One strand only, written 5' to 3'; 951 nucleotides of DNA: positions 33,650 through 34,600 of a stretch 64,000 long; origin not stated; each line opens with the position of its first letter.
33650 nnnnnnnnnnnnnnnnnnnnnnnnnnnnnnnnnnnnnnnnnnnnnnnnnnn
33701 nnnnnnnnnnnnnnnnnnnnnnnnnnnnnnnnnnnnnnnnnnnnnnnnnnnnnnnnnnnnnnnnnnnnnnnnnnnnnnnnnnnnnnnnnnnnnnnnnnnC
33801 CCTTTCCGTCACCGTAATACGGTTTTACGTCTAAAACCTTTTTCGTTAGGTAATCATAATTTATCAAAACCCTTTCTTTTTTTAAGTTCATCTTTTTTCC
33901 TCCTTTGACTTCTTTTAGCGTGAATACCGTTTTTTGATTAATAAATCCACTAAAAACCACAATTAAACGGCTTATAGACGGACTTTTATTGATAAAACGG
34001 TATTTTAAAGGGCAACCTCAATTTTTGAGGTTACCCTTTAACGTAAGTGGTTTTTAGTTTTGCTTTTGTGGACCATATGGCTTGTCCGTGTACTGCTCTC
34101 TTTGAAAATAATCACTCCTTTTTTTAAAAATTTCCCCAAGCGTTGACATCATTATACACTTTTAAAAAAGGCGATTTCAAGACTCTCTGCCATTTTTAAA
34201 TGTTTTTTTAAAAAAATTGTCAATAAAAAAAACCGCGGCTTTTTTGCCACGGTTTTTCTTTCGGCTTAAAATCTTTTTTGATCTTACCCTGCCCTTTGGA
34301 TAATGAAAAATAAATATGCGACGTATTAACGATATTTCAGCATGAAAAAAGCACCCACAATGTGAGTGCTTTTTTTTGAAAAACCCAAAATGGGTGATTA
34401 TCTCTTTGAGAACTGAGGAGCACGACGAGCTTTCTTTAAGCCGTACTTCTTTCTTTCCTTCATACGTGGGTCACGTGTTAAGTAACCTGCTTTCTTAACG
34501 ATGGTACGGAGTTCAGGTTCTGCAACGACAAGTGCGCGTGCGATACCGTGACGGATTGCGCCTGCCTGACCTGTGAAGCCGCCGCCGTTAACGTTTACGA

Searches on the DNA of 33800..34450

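Call 39: search_rna_families(source=window, start=33800, end=34450, threshold=evalue, max_evalue=1)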
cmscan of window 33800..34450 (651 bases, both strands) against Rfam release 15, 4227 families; matches with E-value up to 1: 32.
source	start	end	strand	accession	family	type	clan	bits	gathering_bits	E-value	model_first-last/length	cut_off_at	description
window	34182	34265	-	RF02351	psRNA14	Gene; sRNA;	-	28.3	60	0.013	1-84/84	no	Proteobacteria sRNA psRNA14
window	34175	34263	+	RF02059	STnc50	Gene; sRNA;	-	25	55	0.072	1-84/84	no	Salmonella enterica sRNA STnc40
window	34177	34257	-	RF02526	SSRC34_1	Gene; sRNA;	-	25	64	0.33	1-128/128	no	Streptococcus sRNA SSRC34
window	34154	34263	+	RF00515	PyrR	Cis-reg;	-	25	54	0.35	1-115/115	no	PyrR binding site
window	34209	34303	-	RF02621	BSnc120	Gene; sRNA;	-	24.3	114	0.004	1-88/88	no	Brucella sRNA 120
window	34117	34264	+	RF01402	STnc150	Gene; sRNA;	-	24.2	60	0.0048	1-267/267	no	STnc150 Hfq binding RNA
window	33904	34036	-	RF02527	SSRC38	Gene; sRNA;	-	23.6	80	0.07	1-166/166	no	Streptococcus sRNA SSRC38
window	34157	34251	-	RF03162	TD-2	Gene; sRNA;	CL00124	23.1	48.7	0.52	1-98/98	no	TD-2 RNA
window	34307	34405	-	RF01770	rimP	Cis-reg; leader;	-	22.4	47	0.34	1-102/102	no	Gammaprotebacteria rimP leader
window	34187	34261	+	RF02377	SurA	Gene; sRNA;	-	21.6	100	0.0012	1-279/279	no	SurA sRNA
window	34198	34268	-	RF02591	Spy1786666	Gene; sRNA;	-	21.5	64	0.15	1-87/87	no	S. pyogenes small RNA 1786666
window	34221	34328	-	RF02432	SpF25_sRNA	Gene; sRNA;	-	21.2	48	0.64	1-102/102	no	Streptococcus sRNA SpF25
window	34162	34267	+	RF00558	L20_leader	Cis-reg; leader;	-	21.1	58.7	0.13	1-127/127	no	Ribosomal protein L20 leader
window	34221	34314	-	RF02059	STnc50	Gene; sRNA;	-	21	55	0.62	1-84/84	no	Salmonella enterica sRNA STnc40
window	34342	34405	-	RF01859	Phe_leader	Cis-reg; leader;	-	20.8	55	0.65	1-125/125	no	Phenylalanine leader peptide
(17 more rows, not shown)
